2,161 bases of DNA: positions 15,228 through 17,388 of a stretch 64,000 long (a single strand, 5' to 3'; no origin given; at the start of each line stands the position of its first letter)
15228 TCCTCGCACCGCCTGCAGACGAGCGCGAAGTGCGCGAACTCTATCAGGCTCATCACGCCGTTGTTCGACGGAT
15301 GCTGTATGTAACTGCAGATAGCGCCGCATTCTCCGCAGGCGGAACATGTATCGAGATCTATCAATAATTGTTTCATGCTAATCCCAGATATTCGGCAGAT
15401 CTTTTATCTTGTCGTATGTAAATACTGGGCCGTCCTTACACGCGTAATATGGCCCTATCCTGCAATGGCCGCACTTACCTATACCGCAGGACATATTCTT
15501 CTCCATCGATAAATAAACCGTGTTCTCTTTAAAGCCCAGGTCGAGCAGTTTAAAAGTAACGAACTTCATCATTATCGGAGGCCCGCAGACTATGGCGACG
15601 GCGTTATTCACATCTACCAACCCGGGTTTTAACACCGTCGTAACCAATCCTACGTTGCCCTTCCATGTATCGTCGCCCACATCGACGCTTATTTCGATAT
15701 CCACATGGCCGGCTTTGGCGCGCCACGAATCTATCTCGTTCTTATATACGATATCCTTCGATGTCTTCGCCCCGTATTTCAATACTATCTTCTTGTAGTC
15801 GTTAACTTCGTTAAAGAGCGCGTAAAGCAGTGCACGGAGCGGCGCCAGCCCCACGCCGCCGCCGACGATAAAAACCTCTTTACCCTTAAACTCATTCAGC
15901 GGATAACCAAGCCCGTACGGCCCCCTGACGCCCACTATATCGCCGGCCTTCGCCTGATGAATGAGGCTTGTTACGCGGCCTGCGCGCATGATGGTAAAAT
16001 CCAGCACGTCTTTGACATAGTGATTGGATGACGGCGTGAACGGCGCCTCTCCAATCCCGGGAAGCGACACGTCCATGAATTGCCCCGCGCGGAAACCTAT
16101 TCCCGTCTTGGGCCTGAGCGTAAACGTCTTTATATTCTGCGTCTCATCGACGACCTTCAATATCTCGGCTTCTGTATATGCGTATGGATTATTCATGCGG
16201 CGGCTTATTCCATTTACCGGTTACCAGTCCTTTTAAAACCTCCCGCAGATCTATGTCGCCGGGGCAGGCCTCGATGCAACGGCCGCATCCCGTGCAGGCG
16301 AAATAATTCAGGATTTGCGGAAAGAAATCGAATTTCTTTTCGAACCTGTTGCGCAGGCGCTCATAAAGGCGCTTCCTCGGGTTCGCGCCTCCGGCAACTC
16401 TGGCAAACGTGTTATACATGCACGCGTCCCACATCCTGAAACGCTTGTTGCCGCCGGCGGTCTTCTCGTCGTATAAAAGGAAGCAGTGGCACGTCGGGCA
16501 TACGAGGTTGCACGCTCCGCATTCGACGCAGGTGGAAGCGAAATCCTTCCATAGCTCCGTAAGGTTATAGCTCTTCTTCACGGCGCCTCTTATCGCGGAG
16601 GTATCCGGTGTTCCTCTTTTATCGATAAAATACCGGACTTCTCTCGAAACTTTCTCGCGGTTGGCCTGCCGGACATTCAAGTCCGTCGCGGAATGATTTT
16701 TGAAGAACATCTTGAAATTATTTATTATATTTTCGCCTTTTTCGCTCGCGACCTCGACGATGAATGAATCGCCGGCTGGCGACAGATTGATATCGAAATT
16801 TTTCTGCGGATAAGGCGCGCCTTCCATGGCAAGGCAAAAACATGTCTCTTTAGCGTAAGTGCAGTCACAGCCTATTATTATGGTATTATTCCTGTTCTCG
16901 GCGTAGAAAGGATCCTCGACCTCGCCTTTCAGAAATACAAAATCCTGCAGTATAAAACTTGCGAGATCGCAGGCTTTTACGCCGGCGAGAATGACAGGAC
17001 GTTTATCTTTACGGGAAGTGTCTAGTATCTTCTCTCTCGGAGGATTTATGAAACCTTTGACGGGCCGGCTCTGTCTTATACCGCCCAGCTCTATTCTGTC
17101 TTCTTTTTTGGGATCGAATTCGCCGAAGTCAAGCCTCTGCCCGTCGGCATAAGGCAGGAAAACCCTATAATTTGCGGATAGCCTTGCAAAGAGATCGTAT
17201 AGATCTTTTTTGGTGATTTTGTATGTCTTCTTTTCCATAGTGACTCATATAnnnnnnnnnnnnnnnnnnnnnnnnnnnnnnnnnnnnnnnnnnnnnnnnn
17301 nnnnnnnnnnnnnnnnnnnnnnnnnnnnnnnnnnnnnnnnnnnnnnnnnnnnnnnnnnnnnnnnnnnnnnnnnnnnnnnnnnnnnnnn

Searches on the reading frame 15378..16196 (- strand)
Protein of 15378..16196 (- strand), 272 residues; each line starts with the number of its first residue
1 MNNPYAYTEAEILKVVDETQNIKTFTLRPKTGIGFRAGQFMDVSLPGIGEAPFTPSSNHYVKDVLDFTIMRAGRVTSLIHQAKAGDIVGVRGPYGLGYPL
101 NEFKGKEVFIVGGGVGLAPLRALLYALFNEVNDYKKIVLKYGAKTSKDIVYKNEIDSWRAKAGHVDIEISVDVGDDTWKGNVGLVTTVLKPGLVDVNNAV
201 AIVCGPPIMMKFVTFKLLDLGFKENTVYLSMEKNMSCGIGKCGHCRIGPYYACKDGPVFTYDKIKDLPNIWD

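Call 18: search_protein_families(library=pfam, proteins=[window:15378-16196:-], max_evalue=0.001)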
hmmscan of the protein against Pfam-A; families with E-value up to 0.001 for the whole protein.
window:15378-16196:- (272 aa): 3 families
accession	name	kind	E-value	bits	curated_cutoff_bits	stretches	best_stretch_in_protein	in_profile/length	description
PF00175.26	NAD_binding_1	-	2.3e-18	67.3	22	1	111-213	2-107/109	Oxidoreductase NAD-binding domain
PF10418.14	DHODB_Fe-S_bind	-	1.5e-10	41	23.9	1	232-264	1-40/41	Iron-sulfur cluster binding domain of dihydroorotate dehydrogenase B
PF00970.30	FAD_binding_6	-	8e-06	26.6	21.1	1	19-95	11-95/99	Oxidoreductase FAD-binding domain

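Call 84: search_protein_families(library=ncbifam, proteins=[window:15378-16196:-], max_evalue=0.00001)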
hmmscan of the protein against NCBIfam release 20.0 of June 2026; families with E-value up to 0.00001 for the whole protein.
window:15378-16196:- (272 aa): 24 families
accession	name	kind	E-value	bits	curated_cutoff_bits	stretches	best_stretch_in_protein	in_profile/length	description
TIGR02911.1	sulfite_red_B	equivalog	4e-69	232.6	288.6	1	8-267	6-259/261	anaerobic sulfite reductase subunit AsrB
NF006220.0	PRK08345.1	subfamily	1.9e-68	230.9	395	1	2-264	5-287/294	cytochrome-c3 hydrogenase subunit gamma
NF040835.1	sulfhyd_HydG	equivalog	2.4e-57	194.4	650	1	2-271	12-291/292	NADPH-dependent hydrogenase/sulfhydrogenase 1 subunit gamma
NF040830.1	sulfhyd_ShyC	equivalog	6.1e-57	193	600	1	3-262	2-279/288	NAD(P)-dependent hydrogenase/sulfhydrogenase 2 subunit gamma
NF000796.0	PRK00054.1-1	equivalog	2.7e-48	164.4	224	1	9-265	5-236/254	dihydroorotate dehydrogenase electron transfer subunit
NF000798.0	PRK00054.1-3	equivalog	7.7e-28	97.8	219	1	25-263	21-241/244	dihydroorotate dehydrogenase electron transfer subunit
NF000799.0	PRK00054.1-4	equivalog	2.2e-25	89.2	314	1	71-263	73-255/258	dihydroorotate dehydrogenase electron transfer subunit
NF045803.1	MethMoxFADbindMmoC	equivalog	2.6e-25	88.9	500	1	9-229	108-337/343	aromatic/alkene monooxygenase hydroxylase FAD-binding subunit MmoC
NF004862.0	PRK06222.1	subfamily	1e-22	80.9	220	1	33-263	26-247/281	sulfide/dihydroorotate dehydrogenase-like FAD/NAD-binding protein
NF009414.0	PRK12778.1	equivalog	3.7e-22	78.4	1103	1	29-264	22-248/752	bifunctional dihydroorotate dehydrogenase B NAD binding subunit/NADPH-dependent glutamate synthase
TIGR01941.1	nqrF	equivalog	1.7e-20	73.3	295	1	70-229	237-400/405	NADH:ubiquinone reductase (Na(+)-transporting) subunit F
NF040810.1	BenC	equivalog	2e-20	73.2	430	1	8-228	105-326/333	benzoate 1,2-dioxygenase electron transfer component BenC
NF000797.0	PRK00054.1-2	equivalog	7.7e-20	71.2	270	1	14-262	18-263/267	dihydroorotate dehydrogenase electron transfer subunit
NF058606.1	GlBtMonoRdsGbcB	equivalog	9.7e-19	67.5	500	1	12-223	18-238/362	glycine betaine monooxygenase reductase subunit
NF005963.0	PRK08051.1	equivalog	2e-15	56.8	230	1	9-216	5-213/233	NAD(P)H-flavin reductase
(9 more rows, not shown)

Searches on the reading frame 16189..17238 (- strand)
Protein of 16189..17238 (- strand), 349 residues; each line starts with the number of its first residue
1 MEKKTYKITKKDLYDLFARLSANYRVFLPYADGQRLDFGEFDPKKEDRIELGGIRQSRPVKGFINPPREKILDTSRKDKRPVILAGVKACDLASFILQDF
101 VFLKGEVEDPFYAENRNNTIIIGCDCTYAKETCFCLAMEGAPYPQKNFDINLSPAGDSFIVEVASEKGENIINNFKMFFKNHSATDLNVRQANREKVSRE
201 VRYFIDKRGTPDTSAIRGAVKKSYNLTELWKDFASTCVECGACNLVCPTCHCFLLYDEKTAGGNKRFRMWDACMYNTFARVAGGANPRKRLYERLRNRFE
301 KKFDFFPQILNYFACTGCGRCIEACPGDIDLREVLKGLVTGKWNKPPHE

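Call 18: search_protein_families(library=pfam, proteins=[window:16189-17238:-], max_evalue=0.001)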
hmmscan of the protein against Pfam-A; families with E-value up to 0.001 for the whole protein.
window:16189-17238:- (349 aa): 12 families
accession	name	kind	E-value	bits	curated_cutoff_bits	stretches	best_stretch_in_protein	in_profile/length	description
PF17179.9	Fer4_22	-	1.2e-29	103.4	27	1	236-329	1-95/95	4Fe-4S dicluster domain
PF13187.11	Fer4_9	-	2.1e-08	34.5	27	1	299-328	34-50/52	4Fe-4S dicluster domain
PF00037.32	Fer4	-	7.7e-08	32.3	21.1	1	311-328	4-21/24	4Fe-4S binding domain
PF13534.11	Fer4_17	-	1.4e-07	32.4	22.2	0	227-248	36-57/61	4Fe-4S dicluster domain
PF13183.11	Fer4_8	-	2.9e-06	28.1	27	1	234-329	2-68/68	4Fe-4S dicluster domain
PF12797.12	Fer4_2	-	3.4e-06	27.1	24.5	1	310-326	5-21/22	4Fe-4S binding domain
PF13237.11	Fer4_10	-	3.9e-06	27.1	25.5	1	234-326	6-53/53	4Fe-4S dicluster domain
PF13746.11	Fer4_18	-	3e-05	24.6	27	0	313-335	59-81/114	4Fe-4S dicluster domain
PF14697.11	Fer4_21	-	4.1e-05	24.1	35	0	232-252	36-56/59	4Fe-4S dicluster domain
PF13484.11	Fer4_16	-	0.0001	23.5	30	0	315-328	2-15/66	4Fe-4S double cluster binding domain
PF12838.12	Fer4_7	-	0.00014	22.7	27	0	236-328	1-51/52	4Fe-4S dicluster domain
PF12800.12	Fer4_4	-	0.00076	20.1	24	0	314-326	3-15/17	4Fe-4S binding domain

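Call 84: search_protein_families(library=ncbifam, proteins=[window:16189-17238:-], max_evalue=0.00001)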
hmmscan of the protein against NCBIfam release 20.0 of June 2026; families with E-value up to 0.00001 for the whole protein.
window:16189-17238:- (349 aa): 3 families
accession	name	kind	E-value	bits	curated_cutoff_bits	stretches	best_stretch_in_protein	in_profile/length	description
NF040829.1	sulfhyd_ShyB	equivalog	3.1e-49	167.8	690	1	7-336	5-327/334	NAD(P)-dependent hydrogenase/sulfhydrogenase 2 subunit beta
NF040833.1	sulfhyd_HydB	equivalog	8.3e-40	136.7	750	1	6-340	4-337/367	NADPH-dependent hydrogenase/sulfhydrogenase 1 subunit beta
TIGR02910.1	sulfite_red_A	equivalog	1.9e-38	132.5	323.15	1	74-336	83-324/334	anaerobic sulfite reductase subunit AsrA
